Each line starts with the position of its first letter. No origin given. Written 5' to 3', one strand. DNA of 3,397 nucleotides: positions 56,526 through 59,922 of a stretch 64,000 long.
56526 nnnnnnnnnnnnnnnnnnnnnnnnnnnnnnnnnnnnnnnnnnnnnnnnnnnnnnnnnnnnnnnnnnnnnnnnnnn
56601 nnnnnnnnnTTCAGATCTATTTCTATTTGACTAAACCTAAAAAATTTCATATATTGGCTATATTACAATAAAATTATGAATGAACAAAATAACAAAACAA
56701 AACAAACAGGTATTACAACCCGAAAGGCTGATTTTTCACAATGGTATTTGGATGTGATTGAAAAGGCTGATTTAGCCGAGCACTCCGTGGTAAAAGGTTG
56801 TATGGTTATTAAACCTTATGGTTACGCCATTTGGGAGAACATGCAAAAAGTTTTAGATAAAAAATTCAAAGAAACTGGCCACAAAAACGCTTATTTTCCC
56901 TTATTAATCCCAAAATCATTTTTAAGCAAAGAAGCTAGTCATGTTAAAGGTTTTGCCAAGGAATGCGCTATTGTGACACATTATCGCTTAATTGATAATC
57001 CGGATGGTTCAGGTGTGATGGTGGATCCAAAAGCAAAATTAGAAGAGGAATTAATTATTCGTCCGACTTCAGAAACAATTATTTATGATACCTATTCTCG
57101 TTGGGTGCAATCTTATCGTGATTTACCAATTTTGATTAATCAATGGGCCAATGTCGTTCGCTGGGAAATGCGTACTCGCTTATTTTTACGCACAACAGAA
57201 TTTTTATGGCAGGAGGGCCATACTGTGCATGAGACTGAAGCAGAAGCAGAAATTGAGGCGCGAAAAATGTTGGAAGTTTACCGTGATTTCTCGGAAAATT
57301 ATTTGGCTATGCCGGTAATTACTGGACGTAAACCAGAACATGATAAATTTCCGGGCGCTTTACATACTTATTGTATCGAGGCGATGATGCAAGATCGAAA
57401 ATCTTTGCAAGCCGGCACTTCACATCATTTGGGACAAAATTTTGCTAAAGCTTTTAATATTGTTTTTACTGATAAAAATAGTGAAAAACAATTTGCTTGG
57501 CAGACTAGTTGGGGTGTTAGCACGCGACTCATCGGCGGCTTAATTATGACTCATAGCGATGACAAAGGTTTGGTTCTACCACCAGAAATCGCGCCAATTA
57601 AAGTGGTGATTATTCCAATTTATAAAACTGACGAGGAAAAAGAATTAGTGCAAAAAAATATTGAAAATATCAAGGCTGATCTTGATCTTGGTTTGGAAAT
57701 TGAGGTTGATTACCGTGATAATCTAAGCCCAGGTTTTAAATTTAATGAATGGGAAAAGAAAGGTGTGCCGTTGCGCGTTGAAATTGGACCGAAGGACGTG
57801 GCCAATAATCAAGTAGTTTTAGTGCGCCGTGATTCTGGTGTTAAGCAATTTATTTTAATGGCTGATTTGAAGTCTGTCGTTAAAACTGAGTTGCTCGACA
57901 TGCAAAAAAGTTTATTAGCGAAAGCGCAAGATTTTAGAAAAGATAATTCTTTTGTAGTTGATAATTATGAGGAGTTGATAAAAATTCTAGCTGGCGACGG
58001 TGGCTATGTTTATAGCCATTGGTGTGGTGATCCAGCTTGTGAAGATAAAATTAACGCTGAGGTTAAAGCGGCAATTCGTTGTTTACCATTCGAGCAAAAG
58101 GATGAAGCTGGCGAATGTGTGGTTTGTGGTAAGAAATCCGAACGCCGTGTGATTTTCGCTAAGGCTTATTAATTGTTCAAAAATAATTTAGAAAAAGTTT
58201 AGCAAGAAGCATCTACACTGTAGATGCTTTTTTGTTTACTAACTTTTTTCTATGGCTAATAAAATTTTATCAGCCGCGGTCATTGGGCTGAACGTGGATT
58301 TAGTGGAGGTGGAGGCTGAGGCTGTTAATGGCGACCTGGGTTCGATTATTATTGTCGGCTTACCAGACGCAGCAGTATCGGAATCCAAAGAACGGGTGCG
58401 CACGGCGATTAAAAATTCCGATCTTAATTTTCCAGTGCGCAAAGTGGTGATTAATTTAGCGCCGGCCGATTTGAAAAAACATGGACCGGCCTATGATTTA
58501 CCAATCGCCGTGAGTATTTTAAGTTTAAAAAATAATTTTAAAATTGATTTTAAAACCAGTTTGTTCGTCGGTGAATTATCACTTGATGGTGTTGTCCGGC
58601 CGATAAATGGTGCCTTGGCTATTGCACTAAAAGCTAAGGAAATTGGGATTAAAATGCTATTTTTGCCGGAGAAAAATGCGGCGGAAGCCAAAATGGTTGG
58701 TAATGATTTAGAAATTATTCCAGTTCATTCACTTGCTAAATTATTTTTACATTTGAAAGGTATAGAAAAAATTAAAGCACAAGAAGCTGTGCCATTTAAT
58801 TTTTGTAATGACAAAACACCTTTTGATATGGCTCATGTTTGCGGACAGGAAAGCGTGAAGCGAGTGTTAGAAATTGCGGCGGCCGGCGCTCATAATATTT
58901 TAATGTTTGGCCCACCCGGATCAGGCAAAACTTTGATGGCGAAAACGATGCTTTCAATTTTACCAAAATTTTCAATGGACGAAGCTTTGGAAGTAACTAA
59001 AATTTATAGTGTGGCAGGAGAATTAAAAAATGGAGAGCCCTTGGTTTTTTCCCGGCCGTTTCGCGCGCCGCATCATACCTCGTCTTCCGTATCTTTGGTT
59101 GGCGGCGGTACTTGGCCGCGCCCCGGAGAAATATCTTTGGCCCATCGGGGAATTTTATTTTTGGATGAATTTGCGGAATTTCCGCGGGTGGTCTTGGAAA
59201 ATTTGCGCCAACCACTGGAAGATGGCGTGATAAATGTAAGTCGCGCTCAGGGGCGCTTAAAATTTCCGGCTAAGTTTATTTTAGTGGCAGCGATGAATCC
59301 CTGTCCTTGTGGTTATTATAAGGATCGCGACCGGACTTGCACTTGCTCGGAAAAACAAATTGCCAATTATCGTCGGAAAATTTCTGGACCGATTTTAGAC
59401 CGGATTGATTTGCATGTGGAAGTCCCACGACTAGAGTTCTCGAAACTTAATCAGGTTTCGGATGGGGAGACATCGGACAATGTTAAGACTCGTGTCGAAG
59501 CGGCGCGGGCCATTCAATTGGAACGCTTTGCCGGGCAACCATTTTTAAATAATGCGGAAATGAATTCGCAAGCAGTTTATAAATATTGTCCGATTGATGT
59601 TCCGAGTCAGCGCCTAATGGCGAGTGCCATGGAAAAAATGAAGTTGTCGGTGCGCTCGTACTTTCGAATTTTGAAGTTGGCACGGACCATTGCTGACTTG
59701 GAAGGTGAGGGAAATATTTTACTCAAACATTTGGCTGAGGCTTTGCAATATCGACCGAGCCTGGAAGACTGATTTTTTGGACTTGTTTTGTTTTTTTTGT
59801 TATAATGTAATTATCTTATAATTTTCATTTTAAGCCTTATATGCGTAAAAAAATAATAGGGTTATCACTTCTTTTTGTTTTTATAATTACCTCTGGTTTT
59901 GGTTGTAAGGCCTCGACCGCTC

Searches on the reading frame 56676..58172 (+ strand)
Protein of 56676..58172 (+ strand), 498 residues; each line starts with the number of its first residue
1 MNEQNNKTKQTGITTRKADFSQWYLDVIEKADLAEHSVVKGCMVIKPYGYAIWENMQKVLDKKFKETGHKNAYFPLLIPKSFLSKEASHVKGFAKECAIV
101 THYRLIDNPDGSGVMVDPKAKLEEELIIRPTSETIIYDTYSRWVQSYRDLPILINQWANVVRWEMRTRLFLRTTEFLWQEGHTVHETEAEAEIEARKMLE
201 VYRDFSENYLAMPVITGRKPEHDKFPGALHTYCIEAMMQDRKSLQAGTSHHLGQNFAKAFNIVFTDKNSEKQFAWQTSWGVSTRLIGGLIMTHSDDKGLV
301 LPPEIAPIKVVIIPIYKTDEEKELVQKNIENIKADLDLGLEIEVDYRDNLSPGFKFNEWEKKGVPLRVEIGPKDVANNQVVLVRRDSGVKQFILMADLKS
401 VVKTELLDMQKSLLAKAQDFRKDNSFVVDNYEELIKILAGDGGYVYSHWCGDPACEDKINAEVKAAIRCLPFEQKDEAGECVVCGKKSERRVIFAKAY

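Call 7: search_protein_families(library=pfam, proteins=[window:56676-58172:+], max_evalue=0.01)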
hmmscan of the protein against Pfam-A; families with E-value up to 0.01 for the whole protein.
window:56676-58172:+ (498 aa): 3 families
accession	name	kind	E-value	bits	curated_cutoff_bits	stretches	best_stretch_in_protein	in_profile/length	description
PF09180.16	ProRS-C_1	-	1.8e-22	79.7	31.5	1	431-498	1-71/71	Prolyl-tRNA synthetase, C-terminal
PF00587.30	tRNA-synt_2b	-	3e-17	63.7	29.3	1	122-289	7-175/179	tRNA synthetase class II core domain (G, H, P, S and T)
PF03129.25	HGTP_anticodon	-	7.4e-16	58.5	21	1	309-404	1-93/94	Anticodon binding domain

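Call 24: find_related_loci(query=window:56676-58172:+, collection=metagenome_contigs, flank=7000)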
Query window:56676-58172:+ (498 aa) in metagenome_contigs; peptide patterns used: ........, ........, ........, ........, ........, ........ (x = any residue, [..] = any of these).
600 stretches matched a pattern (row limit reached: there are more); 600 encode a relative of the query (tblastn E <= 1e-3); the best 80 are kept; 80 distinct loci.
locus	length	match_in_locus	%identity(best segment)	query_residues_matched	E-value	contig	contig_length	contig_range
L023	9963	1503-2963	61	13-498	0e+0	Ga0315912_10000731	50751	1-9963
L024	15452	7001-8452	61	15-498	0e+0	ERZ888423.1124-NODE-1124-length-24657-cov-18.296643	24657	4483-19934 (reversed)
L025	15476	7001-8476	60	8-498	0e+0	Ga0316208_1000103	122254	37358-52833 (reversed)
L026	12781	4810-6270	60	13-498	0e+0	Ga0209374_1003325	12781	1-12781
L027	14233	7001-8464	59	12-498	0e+0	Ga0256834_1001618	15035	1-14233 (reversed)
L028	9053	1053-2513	60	13-498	0e+0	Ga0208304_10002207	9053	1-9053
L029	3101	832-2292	58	13-498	0e+0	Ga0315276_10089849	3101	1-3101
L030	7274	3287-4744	61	14-498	0e+0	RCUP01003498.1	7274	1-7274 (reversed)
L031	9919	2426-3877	60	15-498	0e+0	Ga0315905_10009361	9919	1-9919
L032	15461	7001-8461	60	12-498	0e+0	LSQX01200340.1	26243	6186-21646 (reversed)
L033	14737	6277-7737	60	13-498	0e+0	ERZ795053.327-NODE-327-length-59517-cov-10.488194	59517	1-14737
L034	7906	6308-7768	59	13-498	0e+0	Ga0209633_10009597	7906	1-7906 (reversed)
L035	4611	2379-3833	60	13-498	0e+0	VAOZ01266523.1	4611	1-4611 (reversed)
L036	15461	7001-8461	59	13-498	0e+0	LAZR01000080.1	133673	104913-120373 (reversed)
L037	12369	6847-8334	58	4-498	0e+0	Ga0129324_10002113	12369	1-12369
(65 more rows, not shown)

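Call 26: find_homologous_proteins(query=window:56676-58172:+, max_evalue=1e-100)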
Query window:56676-58172:+ (498 aa): 8000 proteins with E <= 1e-100 among 8000 candidates; the best 120 are listed.
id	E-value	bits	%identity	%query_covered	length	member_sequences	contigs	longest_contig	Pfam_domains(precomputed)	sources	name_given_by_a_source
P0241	0.0e+0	1150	100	100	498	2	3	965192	PF03129.26,PF00587.31,PF09180.17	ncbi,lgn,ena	ncbi:MAG: proline--tRNA ligase [Candidatus Falkowbacteria bacterium]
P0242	2.2e-297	1004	87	100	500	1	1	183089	PF03129.26,PF00587.31,PF09180.17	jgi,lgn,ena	-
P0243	1.2e-284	962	82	100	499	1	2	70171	PF03129.26,PF00587.31,PF09180.17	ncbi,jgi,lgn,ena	ncbi:MAG: proline--tRNA ligase [Patescibacteria group bacterium]|jgi:prolyl-tRNA synthetase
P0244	5.3e-283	957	84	98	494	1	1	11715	PF03129.26,PF00587.31,PF09180.17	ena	-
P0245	1.7e-282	955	81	100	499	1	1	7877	PF03129.26,PF00587.31,PF09180.17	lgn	-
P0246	2.3e-282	955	82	100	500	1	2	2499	PF03129.26,PF00587.31,PF09180.17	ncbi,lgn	ncbi:MAG: proline--tRNA ligase [Patescibacteria group bacterium]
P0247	4.7e-282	954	82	100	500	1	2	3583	PF03129.26,PF00587.31,PF09180.17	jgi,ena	-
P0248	1.2e-281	953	82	100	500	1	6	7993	PF03129.26,PF00587.31,PF09180.17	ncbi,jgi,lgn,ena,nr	ncbi:proline--tRNA ligase [Patescibacteria group bacterium]|nr:proline--tRNA ligase [Patescibacteria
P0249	1.2e-281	952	82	100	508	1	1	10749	PF03129.26,PF00587.31,PF09180.17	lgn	-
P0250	4.0e-280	948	85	99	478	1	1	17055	PF03129.26,PF00587.31,PF09180.17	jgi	-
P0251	2.1e-276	935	80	100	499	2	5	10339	PF03129.26,PF00587.31,PF09180.17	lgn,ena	-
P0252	1.2e-275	933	79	100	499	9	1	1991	PF03129.26,PF00587.31,PF09180.17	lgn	-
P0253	1.9e-274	929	78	100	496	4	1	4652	PF03129.26,PF00587.31,PF09180.17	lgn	-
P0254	4.5e-273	924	79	99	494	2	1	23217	PF03129.26,PF00587.31,PF09180.17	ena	-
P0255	1.4e-271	919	79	100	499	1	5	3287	PF03129.26,PF00587.31,PF09180.17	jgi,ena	-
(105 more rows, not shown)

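Call 27: find_encoding_contigs(protein=P0242, flank=10000, max_places=2)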
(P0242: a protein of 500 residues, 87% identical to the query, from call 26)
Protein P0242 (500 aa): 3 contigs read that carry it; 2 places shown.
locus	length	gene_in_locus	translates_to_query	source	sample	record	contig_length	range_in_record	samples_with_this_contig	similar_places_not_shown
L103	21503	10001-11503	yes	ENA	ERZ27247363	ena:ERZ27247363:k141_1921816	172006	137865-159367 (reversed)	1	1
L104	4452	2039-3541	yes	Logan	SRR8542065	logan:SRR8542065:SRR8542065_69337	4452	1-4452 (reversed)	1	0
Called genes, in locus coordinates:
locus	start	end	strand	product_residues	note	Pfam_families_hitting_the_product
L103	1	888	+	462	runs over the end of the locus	-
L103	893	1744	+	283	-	PF02086:MethyltransfD12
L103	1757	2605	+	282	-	PF14337:Abi_alpha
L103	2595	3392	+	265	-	-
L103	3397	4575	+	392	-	PF01420:Methylase_S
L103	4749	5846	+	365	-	PF13784:Fic_N, PF02661:Fic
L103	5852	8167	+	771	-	PF13588:HSDR_N_2 (weak), PF00270:DEAD, PF04851:ResIII, PF18766:SWI2_SNF2, PF00271:Helicase_C, PF08463:EcoEI_R_C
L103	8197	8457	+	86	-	-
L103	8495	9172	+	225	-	PF05708:Peptidase_C92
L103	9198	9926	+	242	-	PF00106:adh_short, PF08659:KR (faint), PF23441:SDR (faint), PF13561:adh_short_C2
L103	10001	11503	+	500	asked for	PF00587:tRNA-synt_2b, PF03129:HGTP_anticodon, PF09180:ProRS-C_1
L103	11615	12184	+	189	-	PF13643:DUF4145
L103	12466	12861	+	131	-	-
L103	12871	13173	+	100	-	PF06961:DUF1294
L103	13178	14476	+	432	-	PF05970:PIF1, PF13245:AAA_19, PF13401:AAA_22 (weak), PF13604:AAA_30, PF21530:Pif1_2B_dom (weak)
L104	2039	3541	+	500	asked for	PF00587:tRNA-synt_2b, PF03129:HGTP_anticodon, PF09180:ProRS-C_1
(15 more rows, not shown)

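Call 28: find_encoding_contigs(protein=P0243, flank=10000, max_places=2)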
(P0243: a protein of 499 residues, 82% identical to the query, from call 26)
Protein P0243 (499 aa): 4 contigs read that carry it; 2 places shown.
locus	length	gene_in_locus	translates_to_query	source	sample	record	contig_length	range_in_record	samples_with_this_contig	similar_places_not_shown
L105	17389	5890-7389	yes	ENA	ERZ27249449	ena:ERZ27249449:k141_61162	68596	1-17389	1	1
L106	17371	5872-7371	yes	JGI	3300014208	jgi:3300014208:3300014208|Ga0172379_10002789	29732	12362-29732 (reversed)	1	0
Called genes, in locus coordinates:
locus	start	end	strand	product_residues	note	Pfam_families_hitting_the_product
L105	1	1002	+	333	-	?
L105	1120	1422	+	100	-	PF18955:DUF5698 (weak)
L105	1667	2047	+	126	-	-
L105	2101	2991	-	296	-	-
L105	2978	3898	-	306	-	PF14022:DUF4238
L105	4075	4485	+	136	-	-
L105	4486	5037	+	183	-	-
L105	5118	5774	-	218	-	PF12385:Peptidase_C70, PF13529:Peptidase_C39_2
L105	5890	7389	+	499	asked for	PF00587:tRNA-synt_2b, PF03129:HGTP_anticodon, PF09180:ProRS-C_1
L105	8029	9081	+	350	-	-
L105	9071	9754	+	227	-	-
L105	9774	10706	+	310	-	PF18920:DUF5671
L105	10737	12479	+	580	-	PF01875:Memo, PF09587:PGA_cap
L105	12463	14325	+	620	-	-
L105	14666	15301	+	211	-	-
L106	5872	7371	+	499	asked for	PF00587:tRNA-synt_2b, PF03129:HGTP_anticodon, PF09180:ProRS-C_1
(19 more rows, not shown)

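Call 52: find_encoding_contigs(protein=window:56676-58172:+, flank=6000, max_places=10)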
Protein window:56676-58172:+ (498 aa): 7 contigs read that carry it; 2 places shown.
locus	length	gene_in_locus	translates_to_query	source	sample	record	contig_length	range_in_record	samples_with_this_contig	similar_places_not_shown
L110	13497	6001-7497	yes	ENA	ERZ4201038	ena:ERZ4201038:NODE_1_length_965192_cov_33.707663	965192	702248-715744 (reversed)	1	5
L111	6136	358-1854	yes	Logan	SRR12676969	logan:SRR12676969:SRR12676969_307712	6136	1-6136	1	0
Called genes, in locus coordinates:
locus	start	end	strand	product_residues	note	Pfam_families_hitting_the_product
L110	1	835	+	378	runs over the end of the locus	-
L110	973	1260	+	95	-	-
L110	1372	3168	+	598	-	PF08439:Peptidase_M3_N, PF01432:Peptidase_M3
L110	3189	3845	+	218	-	PF03575:Peptidase_S51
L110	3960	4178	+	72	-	-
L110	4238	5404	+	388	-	-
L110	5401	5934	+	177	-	PF01327:Pep_deformylase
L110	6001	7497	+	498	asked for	PF00587:tRNA-synt_2b, PF03129:HGTP_anticodon, PF09180:ProRS-C_1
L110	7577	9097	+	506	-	PF05362:Lon_C, PF13541:ChlI, PF05496:RuvB_N (faint), PF00158:Sigma54_activat (faint), PF00493:MCM (faint), PF01078:Mg_chelatase, PF07728:AAA_5, PF13335:Mg_chelatase_C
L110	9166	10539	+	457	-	PF01547:SBP_bac_1, PF13416:SBP_bac_8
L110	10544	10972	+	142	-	PF18895:T4SS_pilin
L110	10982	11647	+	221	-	PF13413:HTH_25, PF09136:Glucodextran_B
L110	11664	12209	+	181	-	PF01209:Ubie_methyltran, PF05175:MTS (weak), PF13847:Methyltransf_31, PF08241:Methyltransf_11, PF13649:Methyltransf_25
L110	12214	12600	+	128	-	-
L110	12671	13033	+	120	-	PF02021:UPF0102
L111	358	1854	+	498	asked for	PF00587:tRNA-synt_2b, PF03129:HGTP_anticodon, PF09180:ProRS-C_1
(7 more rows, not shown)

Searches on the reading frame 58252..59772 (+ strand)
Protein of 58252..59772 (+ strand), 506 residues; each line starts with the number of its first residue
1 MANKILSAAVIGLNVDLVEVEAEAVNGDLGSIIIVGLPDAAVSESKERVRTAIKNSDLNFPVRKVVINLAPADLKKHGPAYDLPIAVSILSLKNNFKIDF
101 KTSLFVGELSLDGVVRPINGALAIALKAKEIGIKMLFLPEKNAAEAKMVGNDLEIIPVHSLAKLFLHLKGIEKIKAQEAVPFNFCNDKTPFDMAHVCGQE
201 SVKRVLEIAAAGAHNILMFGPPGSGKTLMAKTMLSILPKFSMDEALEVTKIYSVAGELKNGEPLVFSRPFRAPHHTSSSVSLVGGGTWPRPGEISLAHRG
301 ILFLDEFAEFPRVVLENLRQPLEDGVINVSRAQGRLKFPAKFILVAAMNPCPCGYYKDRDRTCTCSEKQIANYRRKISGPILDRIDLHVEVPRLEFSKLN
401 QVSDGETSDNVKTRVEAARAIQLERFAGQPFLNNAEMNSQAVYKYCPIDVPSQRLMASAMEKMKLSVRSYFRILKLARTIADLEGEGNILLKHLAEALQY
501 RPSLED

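Call 7: search_protein_families(library=pfam, proteins=[window:58252-59772:+], max_evalue=0.01)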
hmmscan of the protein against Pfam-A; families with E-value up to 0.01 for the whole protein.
window:58252-59772:+ (506 aa): 12 families
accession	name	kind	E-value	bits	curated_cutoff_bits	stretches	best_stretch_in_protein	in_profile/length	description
PF01078.27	Mg_chelatase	-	9.3e-93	309.8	20.3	1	192-398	1-206/207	Magnesium chelatase, subunit ChlI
PF13541.12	ChlI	-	7.6e-41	139.2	27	1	20-142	1-121/121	Subunit ChlI of Mg-chelatase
PF13335.12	Mg_chelatase_C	-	5.2e-31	107.5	26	1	405-501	1-94/94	Magnesium chelatase, subunit ChlI C-terminal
PF07728.20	AAA_5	-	4.1e-09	37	22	1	215-352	1-125/139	AAA domain (dynein-related subfamily)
PF05362.19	Lon_C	-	3.9e-08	33.6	21.1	1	27-163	60-197/205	Lon protease (S16) C-terminal proteolytic domain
PF00493.29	MCM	-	4.3e-07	29.7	23.3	1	291-387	114-200/224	MCM P-loop domain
PF00158.32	Sigma54_activat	-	6.6e-06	26.3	20.2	0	289-347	84-140/168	Sigma-54 interaction domain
PF05496.18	RuvB_N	-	1.4e-05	25.3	27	0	191-233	4-53/159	Holliday junction DNA helicase RuvB P-loop domain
PF00004.35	AAA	-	0.0017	19.2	21.2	0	216-236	1-21/131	ATPase family associated with various cellular activities (AAA)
PF20030.5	bpMoxR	-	0.0028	17.2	27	0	196-236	14-54/205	MoxR domain in the MoxR-vWA-beta-propeller ternary systems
PF12775.13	AAA_7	-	0.0039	17.2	25.8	1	202-239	22-59/181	P-loop containing dynein motor region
PF13401.12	AAA_22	-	0.008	16.9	27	0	213-238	5-30/130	AAA domain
